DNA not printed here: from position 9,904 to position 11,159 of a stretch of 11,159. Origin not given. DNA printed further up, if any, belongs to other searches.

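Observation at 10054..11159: Type IIG / PglX-like methyltransferase C-terminus abutting the virion operon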

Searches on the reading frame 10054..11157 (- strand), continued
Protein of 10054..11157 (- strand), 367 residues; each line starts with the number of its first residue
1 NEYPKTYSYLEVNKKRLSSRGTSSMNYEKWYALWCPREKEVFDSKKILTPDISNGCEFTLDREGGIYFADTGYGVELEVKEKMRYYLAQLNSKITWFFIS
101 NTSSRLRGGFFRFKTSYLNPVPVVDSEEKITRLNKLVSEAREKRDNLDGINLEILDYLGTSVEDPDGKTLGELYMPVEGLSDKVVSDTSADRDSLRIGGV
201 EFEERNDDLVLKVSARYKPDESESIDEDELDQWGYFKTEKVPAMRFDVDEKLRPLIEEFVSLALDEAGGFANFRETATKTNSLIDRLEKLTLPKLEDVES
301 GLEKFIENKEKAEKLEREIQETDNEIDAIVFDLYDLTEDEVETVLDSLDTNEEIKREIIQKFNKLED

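Call 27: get_annotated_region(hit=H7, flank=5000)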
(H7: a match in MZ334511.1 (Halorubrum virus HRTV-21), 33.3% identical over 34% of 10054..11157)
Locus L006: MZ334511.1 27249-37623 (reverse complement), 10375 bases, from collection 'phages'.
description: Halorubrum virus HRTV-21 isolate HRTV-21/10, complete genome.
organism: Halorubrum virus HRTV-21 (NCBI taxid 2878002)
taxonomy: Viruses; Duplodnaviria; Heunggongvirae; Uroviricota; Caudoviricetes; Thumleimavirales; Hafunaviridae; Haloferacalesvirus
host: Halorubrum sp.; source: solar saltern; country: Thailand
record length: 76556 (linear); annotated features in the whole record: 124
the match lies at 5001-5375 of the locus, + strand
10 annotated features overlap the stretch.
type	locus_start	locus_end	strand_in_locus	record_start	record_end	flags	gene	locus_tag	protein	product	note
CDS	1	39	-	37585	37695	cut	-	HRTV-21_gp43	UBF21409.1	hypothetical protein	-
CDS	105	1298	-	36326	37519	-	-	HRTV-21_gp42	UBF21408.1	integrase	-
CDS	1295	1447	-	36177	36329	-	-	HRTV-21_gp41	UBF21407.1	hypothetical protein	-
tRNA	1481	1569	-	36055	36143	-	-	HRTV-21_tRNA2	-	tRNA-Thr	tRNA-Thr (anticodon GGT)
CDS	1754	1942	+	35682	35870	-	-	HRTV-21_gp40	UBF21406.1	hypothetical protein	-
CDS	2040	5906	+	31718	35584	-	-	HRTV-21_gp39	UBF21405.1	type IIG restriction modification enzyme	-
CDS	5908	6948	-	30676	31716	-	-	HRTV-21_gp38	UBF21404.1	hypothetical protein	-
CDS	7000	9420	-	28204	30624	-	-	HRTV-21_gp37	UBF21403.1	class II ribonucleotide reductase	-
CDS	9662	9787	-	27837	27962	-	-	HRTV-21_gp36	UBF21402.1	hypothetical protein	-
CDS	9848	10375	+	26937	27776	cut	-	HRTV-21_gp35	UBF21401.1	hypothetical protein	-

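Call 29: search_protein_families(library=pfam, proteins=[L006:2040-5906:+, L005:7492-9930:+, P0003, P0005, P0011, P0088, L001:9246-9683:-], max_evalue=0.01)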
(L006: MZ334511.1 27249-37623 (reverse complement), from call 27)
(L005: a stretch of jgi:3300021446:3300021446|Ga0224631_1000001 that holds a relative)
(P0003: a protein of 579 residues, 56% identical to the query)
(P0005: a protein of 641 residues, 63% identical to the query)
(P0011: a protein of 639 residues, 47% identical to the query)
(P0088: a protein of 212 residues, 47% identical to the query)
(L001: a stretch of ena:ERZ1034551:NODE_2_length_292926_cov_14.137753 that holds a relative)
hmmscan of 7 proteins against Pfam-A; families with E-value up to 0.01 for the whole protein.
L006:2040-5906:+ (1288 aa): 7 families
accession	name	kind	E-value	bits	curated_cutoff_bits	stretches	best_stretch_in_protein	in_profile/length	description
PF07669.17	Eco57I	-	2.3e-31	109.6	25.3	1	479-787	2-171/171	Eco57I restriction-modification methylase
PF02384.22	N6_Mtase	-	8e-12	45.5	20.4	1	389-494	3-94/311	N-6 DNA Methylase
PF12950.13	TaqI_C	-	1.8e-11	44.8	26.5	1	947-1112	2-118/118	TaqI-like C-terminal specificity domain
PF20473.4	MmeI_Mtase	-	2.1e-10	40.7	27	2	690-754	133-200/259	MmeI, DNA-methyltransferase domain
PF04313.20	HSDR_N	-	9.6e-07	29.3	25.1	1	57-119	124-194/198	Type I restriction enzyme R protein N terminus (HSDR_N)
PF01170.24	UPF0020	-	1.7e-05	25.1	22.3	1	433-452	29-48/197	RMKL-like, methyltransferase domain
PF13588.12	HSDR_N_2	-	0.00036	21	25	1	58-123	36-103/110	Type I restriction enzyme R protein N terminus (HSDR_N)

L005:7492-9930:+ (812 aa): 3 families
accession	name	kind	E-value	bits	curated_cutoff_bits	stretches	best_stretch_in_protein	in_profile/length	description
PF02384.22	N6_Mtase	-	2.2e-07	30.9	20.4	1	489-644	20-133/311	N-6 DNA Methylase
PF07669.17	Eco57I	-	2.8e-07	31.2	25.3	1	589-748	1-92/171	Eco57I restriction-modification methylase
PF20473.4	MmeI_Mtase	-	3.7e-06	26.7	27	1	519-612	3-86/259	MmeI, DNA-methyltransferase domain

P0003 (579 aa): 2 families
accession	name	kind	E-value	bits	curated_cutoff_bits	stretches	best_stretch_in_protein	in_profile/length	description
PF07669.17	Eco57I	-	3.2e-08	34.3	25.3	1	1-51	117-171/171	Eco57I restriction-modification methylase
PF12950.13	TaqI_C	-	8.1e-05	23.3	26.5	1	182-338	2-114/118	TaqI-like C-terminal specificity domain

P0005 (641 aa): 4 families
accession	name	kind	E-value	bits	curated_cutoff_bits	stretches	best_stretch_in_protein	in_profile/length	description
PF07669.17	Eco57I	-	2.4e-18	67.2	25.3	1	58-181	47-165/171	Eco57I restriction-modification methylase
PF12950.13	TaqI_C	-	4.4e-08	33.8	26.5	1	278-400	2-117/118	TaqI-like C-terminal specificity domain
PF22565.1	mSLOG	-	0.00097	19.7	27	1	554-617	20-84/105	Minimal SLOG domain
PF02384.22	N6_Mtase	-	0.0047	16.7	20.4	1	96-174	122-204/311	N-6 DNA Methylase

P0011 (639 aa): 2 families
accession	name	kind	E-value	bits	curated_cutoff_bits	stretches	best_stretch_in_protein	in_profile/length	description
PF07669.17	Eco57I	-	1.7e-30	106.8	25.3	1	63-190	37-171/171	Eco57I restriction-modification methylase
PF12950.13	TaqI_C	-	1.1e-10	42.2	26.5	1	308-460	2-118/118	TaqI-like C-terminal specificity domain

P0088 (212 aa): 0 families

L001:9246-9683:- (145 aa): 1 family
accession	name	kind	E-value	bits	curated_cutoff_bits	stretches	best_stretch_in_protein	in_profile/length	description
PF12705.13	PDDEXK_1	-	3.9e-07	30.7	22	1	20-126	122-227/247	PD-(D/E)XK nuclease superfamily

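Call 30: find_encoding_contigs(protein=P0088, flank=8000, max_places=3)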
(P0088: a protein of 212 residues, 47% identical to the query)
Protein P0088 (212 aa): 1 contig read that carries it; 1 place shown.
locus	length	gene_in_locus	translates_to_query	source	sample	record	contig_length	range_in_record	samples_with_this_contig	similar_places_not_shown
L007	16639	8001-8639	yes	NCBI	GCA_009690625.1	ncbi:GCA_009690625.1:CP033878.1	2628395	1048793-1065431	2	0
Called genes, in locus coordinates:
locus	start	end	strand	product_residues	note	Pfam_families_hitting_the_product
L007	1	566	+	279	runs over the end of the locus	PF01798:Nop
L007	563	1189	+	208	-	PF01269:Fibrillarin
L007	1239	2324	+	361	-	PF04107:GCS2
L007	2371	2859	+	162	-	PF01978:TrmB (weak), PF13412:HTH_24 (weak)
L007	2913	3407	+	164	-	PF01467:CTP_transf_like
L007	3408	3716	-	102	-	PF00382:TFIIB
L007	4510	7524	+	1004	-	PF02384:N6_Mtase (weak), PF20473:MmeI_Mtase, PF07669:Eco57I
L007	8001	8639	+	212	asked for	-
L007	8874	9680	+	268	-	PF19294:DACZ_N, PF02457:DAC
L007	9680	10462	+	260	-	PF05552:MS_channel_1st_1 (weak), PF00924:MS_channel_2nd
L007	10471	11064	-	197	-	PF00132:Hexapep, PF14602:Hexapep_2 (weak)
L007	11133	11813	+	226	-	PF00484:Pro_CA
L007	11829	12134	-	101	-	PF01817:CM_2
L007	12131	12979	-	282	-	PF00288:GHMP_kinases_N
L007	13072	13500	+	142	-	PF19109:DUF5796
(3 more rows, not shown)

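Call 31: find_encoding_contigs(protein=P0077, flank=8000, max_places=3)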
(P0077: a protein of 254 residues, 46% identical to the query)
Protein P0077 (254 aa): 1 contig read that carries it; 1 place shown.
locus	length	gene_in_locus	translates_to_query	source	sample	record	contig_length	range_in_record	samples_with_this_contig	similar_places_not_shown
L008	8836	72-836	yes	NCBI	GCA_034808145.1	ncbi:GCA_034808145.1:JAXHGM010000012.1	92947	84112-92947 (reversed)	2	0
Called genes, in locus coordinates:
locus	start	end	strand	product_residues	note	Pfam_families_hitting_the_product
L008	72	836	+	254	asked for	-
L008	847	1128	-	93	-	PF09339:HTH_IclR (weak)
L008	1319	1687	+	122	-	-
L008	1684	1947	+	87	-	-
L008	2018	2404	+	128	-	-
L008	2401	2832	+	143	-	-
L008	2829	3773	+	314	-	PF24161:CCDC39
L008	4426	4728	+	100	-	-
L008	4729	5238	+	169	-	PF11848:DUF3368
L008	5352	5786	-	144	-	-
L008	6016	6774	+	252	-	PF13610:DDE_Tnp_IS240 (faint)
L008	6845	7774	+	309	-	PF25934:DUF7979 (faint)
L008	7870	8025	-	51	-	-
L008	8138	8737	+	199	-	-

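Call 33: find_encoding_contigs(protein=P0044, flank=10000, max_places=2)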
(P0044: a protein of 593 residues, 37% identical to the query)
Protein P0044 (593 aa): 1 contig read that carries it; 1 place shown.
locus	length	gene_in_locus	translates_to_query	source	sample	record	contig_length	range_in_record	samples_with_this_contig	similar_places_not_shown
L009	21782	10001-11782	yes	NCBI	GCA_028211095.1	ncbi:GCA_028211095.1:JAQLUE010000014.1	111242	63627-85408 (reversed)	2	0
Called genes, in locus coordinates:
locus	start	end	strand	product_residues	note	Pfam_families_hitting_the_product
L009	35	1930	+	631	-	PF03235:GmrSD_N, PF07510:GmrSD_C (weak)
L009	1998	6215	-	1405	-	PF02384:N6_Mtase (faint), PF20473:MmeI_Mtase, PF07669:Eco57I, PF12950:TaqI_C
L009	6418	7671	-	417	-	PF00589:Phage_integrase (faint)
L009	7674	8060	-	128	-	-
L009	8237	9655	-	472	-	-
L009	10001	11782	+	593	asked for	PF07669:Eco57I, PF20466:MmeI_TRD (weak), PF12950:TaqI_C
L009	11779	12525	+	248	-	-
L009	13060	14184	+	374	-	PF18144:SMODS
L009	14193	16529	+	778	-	PF26398:Cap2_linker, PF00899:ThiF, PF14464:Prok-JAB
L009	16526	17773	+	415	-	PF13676:TIR_2 (weak), PF18145:SAVED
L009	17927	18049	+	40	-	-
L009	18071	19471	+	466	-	-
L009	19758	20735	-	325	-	PF12762:DDE_Tnp_IS1595 (weak)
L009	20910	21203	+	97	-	-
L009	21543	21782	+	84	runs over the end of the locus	-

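Call 34: find_encoding_contigs(protein=P0002, flank=10000, max_places=2)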
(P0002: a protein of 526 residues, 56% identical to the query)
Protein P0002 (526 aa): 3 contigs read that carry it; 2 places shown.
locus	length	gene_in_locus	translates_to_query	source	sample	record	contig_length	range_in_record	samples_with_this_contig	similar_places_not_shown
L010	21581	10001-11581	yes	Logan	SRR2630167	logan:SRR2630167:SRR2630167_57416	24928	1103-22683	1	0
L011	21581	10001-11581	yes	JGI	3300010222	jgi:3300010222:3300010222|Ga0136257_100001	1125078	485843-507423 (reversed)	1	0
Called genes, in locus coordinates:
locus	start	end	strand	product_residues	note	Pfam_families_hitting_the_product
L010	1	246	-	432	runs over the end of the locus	PF18195:GatD_N, PF00710:Asparaginase, PF17763:Asparaginase_C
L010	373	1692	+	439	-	PF00753:Lactamase_B, PF12706:Lactamase_B_2, PF22505:RNase_J_b_CASP, PF07521:RMMBL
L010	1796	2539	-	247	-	PF01979:Amidohydro_1, PF07969:Amidohydro_3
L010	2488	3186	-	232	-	PF01979:Amidohydro_1 (weak)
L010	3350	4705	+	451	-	PF00875:DNA_photolyase, PF03441:FAD_binding_7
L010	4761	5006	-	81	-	PF11127:YgaP-like_TM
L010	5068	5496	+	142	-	PF02566:OsmC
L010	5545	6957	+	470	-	PF04244:DPRP, PF03441:FAD_binding_7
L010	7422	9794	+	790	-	PF02384:N6_Mtase (faint), PF20473:MmeI_Mtase (weak), PF07669:Eco57I (weak)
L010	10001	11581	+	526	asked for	PF12950:TaqI_C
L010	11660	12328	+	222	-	-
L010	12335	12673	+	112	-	-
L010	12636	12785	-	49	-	-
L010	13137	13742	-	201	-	PF00881:Nitroreductase, PF14512:TM1586_NiRdase (faint)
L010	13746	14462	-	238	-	PF22175:Ogg-HhH (weak), PF00730:HhH-GPD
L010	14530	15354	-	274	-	-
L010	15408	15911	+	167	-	PF01931:NTPase_I-T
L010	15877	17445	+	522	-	PF00875:DNA_photolyase, PF03441:FAD_binding_7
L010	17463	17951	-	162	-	PF02643:DUF192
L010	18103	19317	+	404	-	PF27218:MJ0043_C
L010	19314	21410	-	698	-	PF00122:E1-E2_ATPase, PF00702:Hydrolase, PF12710:HAD (faint), PF08282:Hydrolase_3 (faint)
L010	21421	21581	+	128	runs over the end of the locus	PF03551:PadR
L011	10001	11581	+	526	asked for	PF12950:TaqI_C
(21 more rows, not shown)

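Call 37: list_cluster_members(proteins=[P0121, P0122, window:10054-11085:-])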
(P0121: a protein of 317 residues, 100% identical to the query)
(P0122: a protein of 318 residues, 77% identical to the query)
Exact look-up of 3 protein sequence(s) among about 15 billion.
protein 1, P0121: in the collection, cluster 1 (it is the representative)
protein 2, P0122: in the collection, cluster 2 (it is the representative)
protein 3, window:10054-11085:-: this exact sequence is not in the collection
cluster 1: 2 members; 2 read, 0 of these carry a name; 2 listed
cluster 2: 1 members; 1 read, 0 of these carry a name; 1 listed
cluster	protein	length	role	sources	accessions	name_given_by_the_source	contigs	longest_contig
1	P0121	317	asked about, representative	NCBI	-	-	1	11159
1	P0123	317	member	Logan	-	-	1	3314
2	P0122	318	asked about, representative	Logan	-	-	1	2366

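Call 51: search_solved_structures(query=A1, max_evalue=1)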
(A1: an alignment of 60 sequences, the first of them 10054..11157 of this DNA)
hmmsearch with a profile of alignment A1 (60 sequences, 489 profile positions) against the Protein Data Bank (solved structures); distinct sequences matched with E-value up to 1: 3.
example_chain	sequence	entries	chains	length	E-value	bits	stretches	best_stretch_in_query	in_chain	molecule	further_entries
7qw5_A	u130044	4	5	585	1.3e-29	106.8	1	28-283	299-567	Modification methylase BseCI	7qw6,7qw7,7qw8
7lni_A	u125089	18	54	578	1.2e-27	100.4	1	17-274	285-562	Site-specific DNA-methyltransferase (adenine-specific)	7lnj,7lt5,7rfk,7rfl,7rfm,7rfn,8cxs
8cxz_A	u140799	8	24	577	1.2e-27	100.4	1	17-274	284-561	Site-specific DNA-methyltransferase (adenine-specific)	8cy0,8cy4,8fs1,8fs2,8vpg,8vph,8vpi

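Call 56: predict_structure(alignment_id=A1)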
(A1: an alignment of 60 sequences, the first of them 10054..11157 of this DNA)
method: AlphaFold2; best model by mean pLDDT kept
length: 367 residues; sequences in the alignment: 60
mean_pLDDT: 91.8   pTM: 0.81
mean pLDDT of the five models: 91.8, 91.5, 89.6, 88.8, 88.3
residues with pLDDT >= 90: 279; 70-90: 73; 50-70: 15; < 50: 0
segments of 3 or more residues with pLDDT < 50: none
pLDDT, mean of each block of 10 residues (from residue 1): 85 88 70 68 90 95 86 87 94 96 95 89 91 97 97 92 85 94 92 94 96 97 94 96 96 95 86 85 94 95 97 98 98 97 97 98 93
secondary structure, 60 per line:
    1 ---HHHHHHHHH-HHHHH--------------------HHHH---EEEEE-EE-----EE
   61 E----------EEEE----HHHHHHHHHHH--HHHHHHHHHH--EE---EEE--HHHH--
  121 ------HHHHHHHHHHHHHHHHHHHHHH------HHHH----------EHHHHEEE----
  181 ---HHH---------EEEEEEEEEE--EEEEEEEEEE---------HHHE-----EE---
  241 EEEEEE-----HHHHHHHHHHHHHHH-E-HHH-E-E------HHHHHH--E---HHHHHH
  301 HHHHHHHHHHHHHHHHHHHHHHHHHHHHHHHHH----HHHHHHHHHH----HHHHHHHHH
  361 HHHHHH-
elements in order: H4-12 H14-18 H39-42 E46-50 E59-61 E72-75 H80-90 H93-102 E110-112 H115-118 H127-148 H155-158 H170-173 E174-176 E196-205 E208-217 E241-246 H252-266 H283-288 H295-333 H338-347 H352-366

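Call 60: fold_search(model_id=the predicted structure, library=pdb)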
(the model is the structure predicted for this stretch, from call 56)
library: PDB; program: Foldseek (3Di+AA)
matches with E <= 10: 312; with E <= 0.001: 34
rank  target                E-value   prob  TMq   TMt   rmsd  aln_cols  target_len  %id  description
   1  7qw7_A                1.1e-04  1.00  0.27  0.19   5.8       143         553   27  Adenine-specific DNA methyltransferase M.BseCI complexed with AdoHcy and cognate fully methylated DNA duplex (released 2023-01-25)
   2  7rfn_C                1.7e-04  1.00  0.28  0.20   5.0       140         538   21  CamA Adenine Methyltransferase Complexed to Cognate Substrate DNA and Inhibitor SGC8158 (released 2021-09-15)
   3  7qw8_A                2.1e-04  1.00  0.27  0.20   5.8       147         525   26  Adenine-specific DNA methyltransferase M.BseCI (released 2023-01-25)
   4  7qw6_A                2.7e-04  1.00  0.27  0.19   6.0       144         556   27  Adenine-specific DNA methyltransferase M.BseCI complexed with AdoHcy and cognate hemimethylated DNA duplex (released 2023-01-25)
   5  7rfl_B                3.2e-04  1.00  0.29  0.20   6.0       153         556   21  CamA Adenine Methyltransferase Complexed to Cognate Substrate DNA and Inhibitor SGC0946 (released 2021-09-15)
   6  7rfm_A                3.6e-04  1.00  0.28  0.20   5.1       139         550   20  CamA Adenine Methyltransferase Complexed to Cognate Substrate DNA and Inhibitor EPZ004777 (released 2021-09-15)
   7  8cxw_B                3.6e-04  1.00  0.28  0.20   5.1       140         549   21  CamA Adenine Methyltransferase Complexed to Cognate Substrate DNA and Inhibitor piclidenoson (Compound 4) (released 2023-01-11)
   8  8cy0_A                4.0e-04  1.00  0.28  0.20   5.1       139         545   20  CamA Adenine Methyltransferase Complexed to Cognate Substrate DNA and Inhibitor MC4756 (Compound 178) (released 2023-01-11)
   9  7rfm_B                4.0e-04  1.00  0.28  0.20   5.0       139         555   20  CamA Adenine Methyltransferase Complexed to Cognate Substrate DNA and Inhibitor EPZ004777 (released 2021-09-15)
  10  8cy2_A                4.0e-04  1.00  0.28  0.20   5.1       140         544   21  CamA Adenine Methyltransferase Complexed to Cognate Substrate DNA and Inhibitor APNEA (Compound 9) (released 2023-01-11)
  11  7lni_B                4.0e-04  1.00  0.28  0.20   5.0       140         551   21  SeMet CamA Adenine Methyltransferase Complexed to Cognate Substrate DNA (released 2021-05-19)
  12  7rfk_C                4.0e-04  1.00  0.28  0.19   5.0       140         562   21  CamA Adenine Methyltransferase Complexed to Cognate Substrate DNA and Inhibitor Sinefungin (released 2021-09-15)
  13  8cxs_A                4.2e-04  1.00  0.28  0.20   5.1       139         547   20  CamA Adenine Methyltransferase Complexed to Cognate Substrate DNA and Inhibitor MTA (released 2023-01-11)
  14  7lnj_A                4.2e-04  1.00  0.28  0.20   5.5       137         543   20  CamA Adenine Methyltransferase Complexed to Cognate Substrate DNA (released 2021-05-19)
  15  7lnj_C                4.4e-04  1.00  0.28  0.20   5.0       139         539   20  CamA Adenine Methyltransferase Complexed to Cognate Substrate DNA (released 2021-05-19)
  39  1ydx                  1.4e-02  0.99  0.42  0.42   9.4       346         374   12  Crystal structure of Type-I restriction-modification system S subunit from M. genitalium (released 2005-08-23)
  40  8c45_A                4.2e-02  1.00  0.25  0.08   2.7       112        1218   22  PglX methyltransferase from the Salmonella BREX phage defence system (aka BrxX) (released 2024-07-10)
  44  8c45_B                1.7e-01  0.97  0.25  0.08  12.3       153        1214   16  PglX methyltransferase from the Salmonella BREX phage defence system (aka BrxX) (released 2024-07-10)
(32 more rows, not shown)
